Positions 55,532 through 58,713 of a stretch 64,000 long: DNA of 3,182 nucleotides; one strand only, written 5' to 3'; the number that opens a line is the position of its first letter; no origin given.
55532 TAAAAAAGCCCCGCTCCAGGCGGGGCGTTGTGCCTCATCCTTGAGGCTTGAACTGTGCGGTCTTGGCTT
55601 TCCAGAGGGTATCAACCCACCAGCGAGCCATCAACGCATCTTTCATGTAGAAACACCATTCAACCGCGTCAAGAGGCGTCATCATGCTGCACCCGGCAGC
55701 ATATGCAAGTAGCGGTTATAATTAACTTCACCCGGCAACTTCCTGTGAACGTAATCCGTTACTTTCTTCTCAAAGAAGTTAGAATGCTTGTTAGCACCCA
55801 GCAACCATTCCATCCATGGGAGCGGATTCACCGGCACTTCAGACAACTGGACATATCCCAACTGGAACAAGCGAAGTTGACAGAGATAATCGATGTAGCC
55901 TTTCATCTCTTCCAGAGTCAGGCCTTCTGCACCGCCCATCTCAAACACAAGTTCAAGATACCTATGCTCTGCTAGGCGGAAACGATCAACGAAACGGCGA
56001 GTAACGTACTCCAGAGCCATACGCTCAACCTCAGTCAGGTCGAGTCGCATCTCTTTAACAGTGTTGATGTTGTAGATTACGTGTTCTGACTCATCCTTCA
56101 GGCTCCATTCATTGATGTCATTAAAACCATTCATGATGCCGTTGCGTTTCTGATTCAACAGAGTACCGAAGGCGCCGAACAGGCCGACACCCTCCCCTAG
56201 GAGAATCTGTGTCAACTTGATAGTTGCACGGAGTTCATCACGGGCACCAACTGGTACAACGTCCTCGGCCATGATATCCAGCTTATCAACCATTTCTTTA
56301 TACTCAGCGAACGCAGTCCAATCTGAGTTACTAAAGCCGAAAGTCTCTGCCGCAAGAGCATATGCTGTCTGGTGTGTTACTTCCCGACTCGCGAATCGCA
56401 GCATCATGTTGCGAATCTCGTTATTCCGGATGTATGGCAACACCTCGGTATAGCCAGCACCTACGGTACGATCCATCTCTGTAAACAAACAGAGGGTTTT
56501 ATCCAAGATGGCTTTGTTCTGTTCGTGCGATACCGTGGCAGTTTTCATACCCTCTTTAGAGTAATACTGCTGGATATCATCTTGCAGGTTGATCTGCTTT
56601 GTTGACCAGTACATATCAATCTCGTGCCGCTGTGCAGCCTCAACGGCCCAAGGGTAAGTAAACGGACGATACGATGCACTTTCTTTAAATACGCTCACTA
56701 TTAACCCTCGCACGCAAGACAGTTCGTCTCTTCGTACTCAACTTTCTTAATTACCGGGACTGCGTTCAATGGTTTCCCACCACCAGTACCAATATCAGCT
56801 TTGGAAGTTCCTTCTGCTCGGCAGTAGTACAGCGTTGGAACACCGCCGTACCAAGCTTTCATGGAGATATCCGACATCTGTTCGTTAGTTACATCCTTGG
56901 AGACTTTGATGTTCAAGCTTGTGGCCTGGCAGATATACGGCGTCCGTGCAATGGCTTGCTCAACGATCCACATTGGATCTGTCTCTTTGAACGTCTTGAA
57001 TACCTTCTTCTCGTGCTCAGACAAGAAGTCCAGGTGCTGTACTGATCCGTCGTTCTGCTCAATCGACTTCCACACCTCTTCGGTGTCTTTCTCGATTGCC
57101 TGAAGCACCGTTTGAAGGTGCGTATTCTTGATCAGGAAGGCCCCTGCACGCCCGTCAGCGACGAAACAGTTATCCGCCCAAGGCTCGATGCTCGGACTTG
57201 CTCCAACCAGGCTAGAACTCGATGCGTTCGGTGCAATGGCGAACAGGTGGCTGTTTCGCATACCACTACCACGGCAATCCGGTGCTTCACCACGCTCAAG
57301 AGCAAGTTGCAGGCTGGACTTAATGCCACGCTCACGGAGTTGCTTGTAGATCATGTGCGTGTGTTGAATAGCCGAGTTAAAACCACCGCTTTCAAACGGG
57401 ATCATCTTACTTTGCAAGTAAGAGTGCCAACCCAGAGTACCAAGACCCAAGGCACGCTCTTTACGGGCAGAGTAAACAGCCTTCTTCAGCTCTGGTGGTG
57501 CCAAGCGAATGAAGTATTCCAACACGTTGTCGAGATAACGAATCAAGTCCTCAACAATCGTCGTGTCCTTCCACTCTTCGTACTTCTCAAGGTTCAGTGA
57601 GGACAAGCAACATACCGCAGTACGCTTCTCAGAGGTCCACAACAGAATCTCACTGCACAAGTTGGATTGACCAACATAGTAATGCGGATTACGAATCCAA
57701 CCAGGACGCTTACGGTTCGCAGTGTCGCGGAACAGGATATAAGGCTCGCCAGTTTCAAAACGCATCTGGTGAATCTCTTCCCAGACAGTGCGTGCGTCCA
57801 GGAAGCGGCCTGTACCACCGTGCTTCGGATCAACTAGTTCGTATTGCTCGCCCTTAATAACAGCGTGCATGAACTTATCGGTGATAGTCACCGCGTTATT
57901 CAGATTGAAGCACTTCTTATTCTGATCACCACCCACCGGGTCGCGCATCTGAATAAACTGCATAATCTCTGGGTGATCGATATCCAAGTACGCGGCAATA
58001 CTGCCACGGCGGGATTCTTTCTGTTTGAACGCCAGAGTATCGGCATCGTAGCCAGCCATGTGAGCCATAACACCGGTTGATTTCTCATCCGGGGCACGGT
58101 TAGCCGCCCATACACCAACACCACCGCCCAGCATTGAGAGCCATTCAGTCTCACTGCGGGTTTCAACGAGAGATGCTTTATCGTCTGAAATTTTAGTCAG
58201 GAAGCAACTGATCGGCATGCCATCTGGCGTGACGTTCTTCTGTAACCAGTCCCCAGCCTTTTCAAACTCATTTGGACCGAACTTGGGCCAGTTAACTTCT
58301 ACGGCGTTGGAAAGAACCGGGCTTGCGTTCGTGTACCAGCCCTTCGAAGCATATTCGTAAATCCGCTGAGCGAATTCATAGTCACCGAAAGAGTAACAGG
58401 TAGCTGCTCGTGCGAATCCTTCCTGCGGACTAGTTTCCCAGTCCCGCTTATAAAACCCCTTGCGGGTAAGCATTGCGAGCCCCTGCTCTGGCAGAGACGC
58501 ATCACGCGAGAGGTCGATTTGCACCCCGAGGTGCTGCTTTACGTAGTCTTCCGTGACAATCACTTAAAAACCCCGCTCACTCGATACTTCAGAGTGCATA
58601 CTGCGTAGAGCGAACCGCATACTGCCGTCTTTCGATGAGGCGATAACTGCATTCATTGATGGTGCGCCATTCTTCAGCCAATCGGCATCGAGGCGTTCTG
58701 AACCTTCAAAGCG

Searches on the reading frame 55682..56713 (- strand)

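Call 13: search_protein_families(library=pfam, proteins=[window:55682-56713:-], max_evalue=0.001)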
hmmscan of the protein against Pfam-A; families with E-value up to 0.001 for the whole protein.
window:55682-56713:- (343 aa): 1 family
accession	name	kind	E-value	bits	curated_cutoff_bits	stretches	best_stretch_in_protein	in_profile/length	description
PF00268.27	Ribonuc_red_sm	-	8.9e-33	114.3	33.6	1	15-293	4-276/281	Ribonucleotide reductase, small chain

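Call 14: search_protein_families(library=phrogs, proteins=[window:55682-56713:-], max_evalue=0.00001)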
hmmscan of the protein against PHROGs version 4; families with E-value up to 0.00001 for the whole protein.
window:55682-56713:- (343 aa): 2 families
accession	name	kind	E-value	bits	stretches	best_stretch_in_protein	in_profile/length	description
phrog_86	-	DNA, RNA and nucleotide metabolism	2.6e-62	212.2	1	6-326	62-389/504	ribonucleoside diphosphate reductase small subunit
phrog_8368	-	DNA, RNA and nucleotide metabolism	6.8e-11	43.4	1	194-326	1-140/156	aerobic NDP reductase small subunit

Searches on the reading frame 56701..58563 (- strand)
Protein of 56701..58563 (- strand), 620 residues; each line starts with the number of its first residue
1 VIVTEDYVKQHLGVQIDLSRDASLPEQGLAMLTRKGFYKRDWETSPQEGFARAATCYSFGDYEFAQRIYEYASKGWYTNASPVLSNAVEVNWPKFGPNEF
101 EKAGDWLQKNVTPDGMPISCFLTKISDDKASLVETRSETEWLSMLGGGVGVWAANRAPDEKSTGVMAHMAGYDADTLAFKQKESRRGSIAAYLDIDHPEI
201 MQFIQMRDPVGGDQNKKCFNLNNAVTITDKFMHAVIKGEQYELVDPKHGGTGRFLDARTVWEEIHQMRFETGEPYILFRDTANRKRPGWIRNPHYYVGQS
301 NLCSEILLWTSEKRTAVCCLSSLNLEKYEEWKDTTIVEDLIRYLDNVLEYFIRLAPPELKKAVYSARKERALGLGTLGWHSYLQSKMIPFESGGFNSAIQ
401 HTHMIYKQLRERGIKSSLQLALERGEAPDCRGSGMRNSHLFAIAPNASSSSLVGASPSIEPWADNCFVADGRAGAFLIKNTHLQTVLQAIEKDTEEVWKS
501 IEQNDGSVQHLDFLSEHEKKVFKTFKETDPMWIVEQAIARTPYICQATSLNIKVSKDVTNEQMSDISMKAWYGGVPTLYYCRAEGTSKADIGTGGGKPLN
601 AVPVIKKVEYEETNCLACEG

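Call 13: search_protein_families(library=pfam, proteins=[window:56701-58563:-], max_evalue=0.001)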
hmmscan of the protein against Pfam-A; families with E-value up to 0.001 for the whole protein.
window:56701-58563:- (620 aa): 2 families
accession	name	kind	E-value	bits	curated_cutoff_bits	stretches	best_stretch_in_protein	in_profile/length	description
PF02867.20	Ribonuc_red_lgC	-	1.7e-93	314.5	23.9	2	119-429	2-338/523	Ribonucleotide reductase, barrel domain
PF00317.26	Ribonuc_red_lgN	-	1.5e-06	28.6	28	1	27-87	6-72/77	Ribonucleotide reductase, all-alpha domain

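Call 14: search_protein_families(library=phrogs, proteins=[window:56701-58563:-], max_evalue=0.00001)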
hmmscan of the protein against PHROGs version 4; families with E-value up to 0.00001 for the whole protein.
window:56701-58563:- (620 aa): 9 families
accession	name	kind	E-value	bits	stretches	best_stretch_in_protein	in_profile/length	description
phrog_84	-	DNA, RNA and nucleotide metabolism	3.9e-143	479.7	1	11-619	185-795/975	ribonucleoside-diphosphate reductase large subunit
phrog_3844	-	moron, auxiliary metabolic gene and host takeover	2.7e-46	159.4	2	255-428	89-267/451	NrdA-like aerobic NDP reductase large subunit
phrog_30939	-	DNA, RNA and nucleotide metabolism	3.9e-37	128.6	1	262-580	627-957/977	ribonucleotide reductase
phrog_3987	-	DNA, RNA and nucleotide metabolism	4.2e-29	102.4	2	112-248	214-357/467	ribonucleotide reductase large subunit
phrog_29665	-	unknown function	2.1e-26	93.7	1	311-445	5-150/150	-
phrog_33412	-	unknown function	2.9e-23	83.2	1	467-586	5-125/140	-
phrog_22953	-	DNA, RNA and nucleotide metabolism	2.1e-16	61.5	1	163-247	22-105/201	ribonucleotide reductase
phrog_12229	-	DNA, RNA and nucleotide metabolism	3.7e-13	49.8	1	183-306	472-575/577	ribonucleotide reductase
phrog_367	-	DNA, RNA and nucleotide metabolism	1.2e-11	44.5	1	185-472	282-544/701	ribonucleotide reductase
